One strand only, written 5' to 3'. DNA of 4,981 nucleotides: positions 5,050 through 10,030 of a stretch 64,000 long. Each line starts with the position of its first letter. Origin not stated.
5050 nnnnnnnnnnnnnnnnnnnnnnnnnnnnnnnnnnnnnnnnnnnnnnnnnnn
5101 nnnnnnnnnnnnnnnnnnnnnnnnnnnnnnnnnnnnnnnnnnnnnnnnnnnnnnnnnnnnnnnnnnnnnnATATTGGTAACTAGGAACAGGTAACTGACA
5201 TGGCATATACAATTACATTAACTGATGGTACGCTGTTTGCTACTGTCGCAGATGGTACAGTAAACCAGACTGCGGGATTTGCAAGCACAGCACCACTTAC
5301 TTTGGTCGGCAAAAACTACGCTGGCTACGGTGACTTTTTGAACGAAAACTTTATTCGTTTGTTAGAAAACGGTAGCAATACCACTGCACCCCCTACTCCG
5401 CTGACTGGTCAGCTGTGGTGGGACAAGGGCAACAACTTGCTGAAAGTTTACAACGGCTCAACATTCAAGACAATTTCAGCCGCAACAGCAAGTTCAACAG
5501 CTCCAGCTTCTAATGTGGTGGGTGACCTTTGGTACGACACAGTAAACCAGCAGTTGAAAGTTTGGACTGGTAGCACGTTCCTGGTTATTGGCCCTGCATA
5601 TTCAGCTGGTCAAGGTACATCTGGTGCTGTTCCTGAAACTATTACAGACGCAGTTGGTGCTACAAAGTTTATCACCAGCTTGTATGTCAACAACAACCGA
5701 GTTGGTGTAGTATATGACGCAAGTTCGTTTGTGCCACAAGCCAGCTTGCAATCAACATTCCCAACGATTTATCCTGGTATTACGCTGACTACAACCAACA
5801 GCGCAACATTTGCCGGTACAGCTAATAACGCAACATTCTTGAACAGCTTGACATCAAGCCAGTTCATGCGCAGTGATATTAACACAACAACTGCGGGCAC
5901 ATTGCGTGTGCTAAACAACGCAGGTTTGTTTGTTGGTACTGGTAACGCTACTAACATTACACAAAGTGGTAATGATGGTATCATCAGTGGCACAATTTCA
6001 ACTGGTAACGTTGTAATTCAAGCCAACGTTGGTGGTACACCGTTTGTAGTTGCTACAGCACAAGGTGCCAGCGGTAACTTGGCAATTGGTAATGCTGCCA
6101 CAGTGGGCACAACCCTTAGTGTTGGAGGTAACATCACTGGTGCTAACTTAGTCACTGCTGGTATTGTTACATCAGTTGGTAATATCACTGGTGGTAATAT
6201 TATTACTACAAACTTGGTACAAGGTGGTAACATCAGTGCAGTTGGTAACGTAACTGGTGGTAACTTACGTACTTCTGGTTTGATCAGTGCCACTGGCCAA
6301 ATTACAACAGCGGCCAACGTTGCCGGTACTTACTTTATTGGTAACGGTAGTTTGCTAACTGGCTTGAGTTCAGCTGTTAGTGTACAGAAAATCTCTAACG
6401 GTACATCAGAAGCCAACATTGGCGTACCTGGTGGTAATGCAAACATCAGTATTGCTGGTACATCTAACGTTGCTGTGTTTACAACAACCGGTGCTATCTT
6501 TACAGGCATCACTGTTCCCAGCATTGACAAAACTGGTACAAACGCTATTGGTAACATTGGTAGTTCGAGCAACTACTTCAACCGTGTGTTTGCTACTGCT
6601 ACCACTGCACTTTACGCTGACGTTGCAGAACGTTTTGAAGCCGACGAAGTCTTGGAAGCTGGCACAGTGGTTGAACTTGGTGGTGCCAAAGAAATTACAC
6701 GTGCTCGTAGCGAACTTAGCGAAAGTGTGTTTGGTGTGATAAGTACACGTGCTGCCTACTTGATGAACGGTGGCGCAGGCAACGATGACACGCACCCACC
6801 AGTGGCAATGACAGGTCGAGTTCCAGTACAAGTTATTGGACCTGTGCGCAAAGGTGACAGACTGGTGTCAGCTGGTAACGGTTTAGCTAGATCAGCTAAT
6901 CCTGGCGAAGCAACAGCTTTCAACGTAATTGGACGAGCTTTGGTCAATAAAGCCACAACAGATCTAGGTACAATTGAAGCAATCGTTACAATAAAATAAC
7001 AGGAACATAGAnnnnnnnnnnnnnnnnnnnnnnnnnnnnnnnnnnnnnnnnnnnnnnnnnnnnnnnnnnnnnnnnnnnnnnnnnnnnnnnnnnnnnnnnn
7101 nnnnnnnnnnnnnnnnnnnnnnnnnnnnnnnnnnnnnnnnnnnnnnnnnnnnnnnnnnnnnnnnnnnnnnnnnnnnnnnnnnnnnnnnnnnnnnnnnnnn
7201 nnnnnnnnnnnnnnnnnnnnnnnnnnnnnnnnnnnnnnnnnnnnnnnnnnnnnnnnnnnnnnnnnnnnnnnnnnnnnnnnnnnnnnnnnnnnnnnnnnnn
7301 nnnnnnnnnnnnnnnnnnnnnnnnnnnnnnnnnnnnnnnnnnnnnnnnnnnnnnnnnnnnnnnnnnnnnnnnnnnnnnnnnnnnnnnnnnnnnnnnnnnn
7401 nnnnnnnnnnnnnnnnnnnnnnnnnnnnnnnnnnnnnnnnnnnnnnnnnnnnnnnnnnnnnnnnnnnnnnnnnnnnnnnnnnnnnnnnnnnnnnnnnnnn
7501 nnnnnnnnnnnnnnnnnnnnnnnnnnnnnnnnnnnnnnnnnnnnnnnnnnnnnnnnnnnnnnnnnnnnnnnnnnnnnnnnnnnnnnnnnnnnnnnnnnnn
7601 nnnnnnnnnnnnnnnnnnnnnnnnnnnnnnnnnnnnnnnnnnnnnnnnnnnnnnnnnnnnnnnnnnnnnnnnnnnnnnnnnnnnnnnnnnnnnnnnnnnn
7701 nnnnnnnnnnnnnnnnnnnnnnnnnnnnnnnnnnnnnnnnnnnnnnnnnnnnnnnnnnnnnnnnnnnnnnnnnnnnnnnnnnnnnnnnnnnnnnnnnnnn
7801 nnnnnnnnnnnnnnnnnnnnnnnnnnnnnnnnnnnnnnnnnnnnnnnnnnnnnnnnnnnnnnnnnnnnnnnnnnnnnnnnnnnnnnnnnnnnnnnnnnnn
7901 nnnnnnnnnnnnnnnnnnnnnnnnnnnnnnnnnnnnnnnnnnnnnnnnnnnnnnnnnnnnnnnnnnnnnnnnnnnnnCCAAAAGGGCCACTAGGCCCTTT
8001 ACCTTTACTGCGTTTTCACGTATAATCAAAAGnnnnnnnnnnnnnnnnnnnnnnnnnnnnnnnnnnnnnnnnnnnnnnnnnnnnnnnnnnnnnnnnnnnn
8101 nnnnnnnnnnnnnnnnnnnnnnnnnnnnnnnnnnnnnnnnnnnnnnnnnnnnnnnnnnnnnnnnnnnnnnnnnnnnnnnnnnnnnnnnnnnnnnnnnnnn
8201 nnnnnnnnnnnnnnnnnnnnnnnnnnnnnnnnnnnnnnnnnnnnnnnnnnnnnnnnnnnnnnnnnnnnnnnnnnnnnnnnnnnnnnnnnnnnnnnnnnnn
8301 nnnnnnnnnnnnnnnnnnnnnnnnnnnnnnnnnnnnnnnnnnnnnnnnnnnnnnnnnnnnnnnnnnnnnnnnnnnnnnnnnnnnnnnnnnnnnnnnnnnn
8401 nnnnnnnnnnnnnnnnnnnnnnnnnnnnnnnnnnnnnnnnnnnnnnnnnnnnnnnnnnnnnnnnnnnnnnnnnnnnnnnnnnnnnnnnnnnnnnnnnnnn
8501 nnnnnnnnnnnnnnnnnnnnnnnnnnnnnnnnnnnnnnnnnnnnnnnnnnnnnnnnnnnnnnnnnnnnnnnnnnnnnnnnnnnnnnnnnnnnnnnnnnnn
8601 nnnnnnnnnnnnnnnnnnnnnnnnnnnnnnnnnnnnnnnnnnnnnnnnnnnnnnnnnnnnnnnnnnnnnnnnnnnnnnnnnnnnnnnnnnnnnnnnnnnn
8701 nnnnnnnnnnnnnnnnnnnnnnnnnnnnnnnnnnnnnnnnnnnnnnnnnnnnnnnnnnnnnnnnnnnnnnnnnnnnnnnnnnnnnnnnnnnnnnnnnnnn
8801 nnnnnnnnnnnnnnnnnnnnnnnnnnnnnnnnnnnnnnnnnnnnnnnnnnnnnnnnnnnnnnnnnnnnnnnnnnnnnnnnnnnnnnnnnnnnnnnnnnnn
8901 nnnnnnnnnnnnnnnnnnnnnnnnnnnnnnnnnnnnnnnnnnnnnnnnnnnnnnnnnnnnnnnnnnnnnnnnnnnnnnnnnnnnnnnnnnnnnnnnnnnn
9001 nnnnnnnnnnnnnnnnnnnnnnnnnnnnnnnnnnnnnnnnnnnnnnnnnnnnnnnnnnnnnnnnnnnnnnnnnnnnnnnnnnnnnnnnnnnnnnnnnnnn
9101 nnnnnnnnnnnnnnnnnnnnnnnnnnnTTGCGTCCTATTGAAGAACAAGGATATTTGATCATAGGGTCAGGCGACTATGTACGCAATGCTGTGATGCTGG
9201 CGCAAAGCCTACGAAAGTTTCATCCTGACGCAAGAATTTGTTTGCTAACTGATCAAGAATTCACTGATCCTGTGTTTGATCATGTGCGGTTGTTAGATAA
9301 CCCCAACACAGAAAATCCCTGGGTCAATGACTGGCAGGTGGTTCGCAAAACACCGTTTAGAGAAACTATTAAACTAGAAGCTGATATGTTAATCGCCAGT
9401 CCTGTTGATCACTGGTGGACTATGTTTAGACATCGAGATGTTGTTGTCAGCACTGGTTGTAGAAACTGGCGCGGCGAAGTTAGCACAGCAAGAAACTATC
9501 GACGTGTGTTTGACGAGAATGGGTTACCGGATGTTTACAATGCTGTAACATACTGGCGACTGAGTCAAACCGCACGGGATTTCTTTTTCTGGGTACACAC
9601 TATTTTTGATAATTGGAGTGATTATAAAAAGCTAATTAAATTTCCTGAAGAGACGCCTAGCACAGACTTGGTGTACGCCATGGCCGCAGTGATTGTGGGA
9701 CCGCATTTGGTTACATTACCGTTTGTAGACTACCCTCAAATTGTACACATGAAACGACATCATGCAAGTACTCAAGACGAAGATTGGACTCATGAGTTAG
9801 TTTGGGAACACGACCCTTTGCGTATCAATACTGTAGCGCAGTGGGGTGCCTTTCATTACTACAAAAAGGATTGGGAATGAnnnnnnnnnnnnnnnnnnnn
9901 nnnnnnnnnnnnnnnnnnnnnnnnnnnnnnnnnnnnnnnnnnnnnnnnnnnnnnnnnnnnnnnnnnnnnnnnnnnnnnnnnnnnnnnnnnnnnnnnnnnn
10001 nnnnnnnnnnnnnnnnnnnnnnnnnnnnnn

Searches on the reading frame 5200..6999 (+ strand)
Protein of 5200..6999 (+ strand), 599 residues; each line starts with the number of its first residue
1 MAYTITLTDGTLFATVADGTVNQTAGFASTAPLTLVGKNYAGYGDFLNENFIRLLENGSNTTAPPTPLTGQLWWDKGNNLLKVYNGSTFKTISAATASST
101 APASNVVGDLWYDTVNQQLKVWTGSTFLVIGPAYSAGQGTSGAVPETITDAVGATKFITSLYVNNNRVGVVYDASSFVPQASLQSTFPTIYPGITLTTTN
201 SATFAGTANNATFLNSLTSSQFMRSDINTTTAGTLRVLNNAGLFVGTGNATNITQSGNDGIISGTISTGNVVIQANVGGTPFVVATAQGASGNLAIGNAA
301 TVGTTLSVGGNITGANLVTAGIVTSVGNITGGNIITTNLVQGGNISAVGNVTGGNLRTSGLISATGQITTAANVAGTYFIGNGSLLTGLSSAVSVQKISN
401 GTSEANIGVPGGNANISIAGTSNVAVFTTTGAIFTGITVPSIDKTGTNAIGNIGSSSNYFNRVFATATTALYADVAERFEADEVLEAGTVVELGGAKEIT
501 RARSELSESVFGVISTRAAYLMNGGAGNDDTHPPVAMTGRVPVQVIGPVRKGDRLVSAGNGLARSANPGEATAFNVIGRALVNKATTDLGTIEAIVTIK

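Call 13: search_protein_families(library=pfam, proteins=[window:5200-6999:+], max_evalue=0.01)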
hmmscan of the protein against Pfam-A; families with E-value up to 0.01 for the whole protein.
window:5200-6999:+ (599 aa): 0 families

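Call 33: search_protein_families(library=phrogs, proteins=[window:5200-6999:+], max_evalue=0.001)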
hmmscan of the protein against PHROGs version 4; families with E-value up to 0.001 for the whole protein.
window:5200-6999:+ (599 aa): 3 families
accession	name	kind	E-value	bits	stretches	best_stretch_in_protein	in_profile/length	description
phrog_14394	-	head and packaging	1.2e-11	45.3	1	2-76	4-79/366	virion structural protein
phrog_22593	-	unknown function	3.4e-09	37.3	1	445-592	249-396/400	-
phrog_6427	-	unknown function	1.9e-06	27.6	1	419-597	510-670/675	-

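Call 60: search_dna_similar(query=window:5200-6999:+, collection=phages, mode=protein, max_rows=15, max_evalue=0.001)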
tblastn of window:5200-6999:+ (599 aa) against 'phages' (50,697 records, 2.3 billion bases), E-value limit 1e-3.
Records with a match: 71; places in all: 82; records where one place covers at least 80% of the query: 0.
Best place of each record, by identity: <60% 71.
By first word of the organism name: Escherichia 31; Pseudomonas 11; Klebsiella 10; Salmonella 4; Yersinia 4; Agrobacterium 2; Xanthomonas 2; Erwinia 2; Cronobacter 2; Sinorhizobium 1; and 2 more.
By host as written in the record: - 10; Escherichia coli 9; Pseudomonas aeruginosa PAO1 5; Klebsiella pneumoniae 5; Salmonella enterica subsp. enterica serovar Typhimurium 4; Pseudomonas aeruginosa 3; Escherichia coli O157:H7 3; Agrobacterium tumefaciens C58 2; and 24 more.
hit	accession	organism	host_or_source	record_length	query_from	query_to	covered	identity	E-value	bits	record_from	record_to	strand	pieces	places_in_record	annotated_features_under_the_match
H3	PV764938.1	Sinorhizobium phage Phosso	Sinohrizobium meliloti NRRL L-50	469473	1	596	50%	39.6%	1e-27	197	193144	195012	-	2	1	hypothetical protein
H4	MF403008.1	Agrobacterium phage Atu_ph07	Agrobacterium tumefaciens C58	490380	1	599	47%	36.8%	3e-12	152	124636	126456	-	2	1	hypothetical protein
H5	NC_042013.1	Agrobacterium phage Atu_ph07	Agrobacterium tumefaciens C58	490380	1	599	47%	36.8%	3e-12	152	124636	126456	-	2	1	hypothetical protein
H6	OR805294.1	Pseudomonas phage Ettore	Pseudomonas aeruginosa PAO1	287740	1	589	37%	44.5%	2e-30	192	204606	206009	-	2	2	hypothetical protein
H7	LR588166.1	Pseudomonas phage vB_PaeM_MIJ3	-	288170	1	589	37%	44.5%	2e-30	191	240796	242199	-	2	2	hypothetical protein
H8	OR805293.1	Pseudomonas phage Deifobo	Pseudomonas aeruginosa PAO1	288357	1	589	37%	44.5%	2e-30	191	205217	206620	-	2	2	hypothetical protein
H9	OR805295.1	Pseudomonas phage Paride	Pseudomonas aeruginosa PAO1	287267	1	589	37%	44.5%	2e-30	191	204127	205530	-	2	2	hypothetical protein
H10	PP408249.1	Pseudomonas phage vB_Pa-PAC2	Pseudomonas aeruginosa PAO1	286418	1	589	37%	44.5%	2e-30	191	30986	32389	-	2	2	baseplate wedge subunit and tail pin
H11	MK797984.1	Pseudomonas phage vB_PaeM_PA5oct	-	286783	1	589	37%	44.5%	2e-30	191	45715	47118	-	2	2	hypothetical protein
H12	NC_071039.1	Pseudomonas phage vB_PaeM_PA5oct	-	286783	1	589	37%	44.5%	2e-30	191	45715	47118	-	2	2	virion structural protein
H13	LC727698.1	Pseudomonas phage sp. 30-3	Pseudomonas aeruginosa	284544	1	589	37%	44.5%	2e-30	191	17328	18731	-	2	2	hypothetical protein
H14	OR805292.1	Pseudomonas phage Cassandra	Pseudomonas aeruginosa PAO1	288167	1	589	37%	44.5%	4e-30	190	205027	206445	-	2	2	hypothetical protein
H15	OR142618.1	Pseudomonas phage Callisto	Pseudomonas aeruginosa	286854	1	589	37%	44.5%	5e-30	190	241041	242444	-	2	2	hypothetical protein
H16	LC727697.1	Pseudomonas phage sp. 30-2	Pseudomonas aeruginosa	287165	1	589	37%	44.1%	7e-30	190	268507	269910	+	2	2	hypothetical protein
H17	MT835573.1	Bacteriophage sp.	human fecal samples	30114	453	577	21%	31.2%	2e-4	51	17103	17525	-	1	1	record has no annotation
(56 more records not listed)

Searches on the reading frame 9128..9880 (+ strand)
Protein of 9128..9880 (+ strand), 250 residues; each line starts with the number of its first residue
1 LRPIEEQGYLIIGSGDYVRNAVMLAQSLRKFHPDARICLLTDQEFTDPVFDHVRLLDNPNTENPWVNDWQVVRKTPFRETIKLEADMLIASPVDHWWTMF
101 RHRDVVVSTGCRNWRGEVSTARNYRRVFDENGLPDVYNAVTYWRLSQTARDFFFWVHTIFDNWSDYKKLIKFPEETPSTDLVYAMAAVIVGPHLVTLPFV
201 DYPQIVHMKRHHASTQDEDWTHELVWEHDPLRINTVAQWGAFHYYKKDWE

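Call 13: search_protein_families(library=pfam, proteins=[window:9128-9880:+], max_evalue=0.01)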
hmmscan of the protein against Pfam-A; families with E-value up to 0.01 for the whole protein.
window:9128-9880:+ (250 aa): 0 families

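Call 33: search_protein_families(library=phrogs, proteins=[window:9128-9880:+], max_evalue=0.001)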
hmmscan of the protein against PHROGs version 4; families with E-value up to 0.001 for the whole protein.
window:9128-9880:+ (250 aa): 1 family
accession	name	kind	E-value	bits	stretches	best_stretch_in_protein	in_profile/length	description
phrog_1903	-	unknown function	1.2e-10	42.2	1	7-187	5-182/261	-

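Call 86: search_protein_families(library=ncbifam, proteins=[window:9128-9880:+], max_evalue=0.01)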
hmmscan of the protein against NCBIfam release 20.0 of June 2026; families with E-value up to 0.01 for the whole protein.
window:9128-9880:+ (250 aa): 0 families
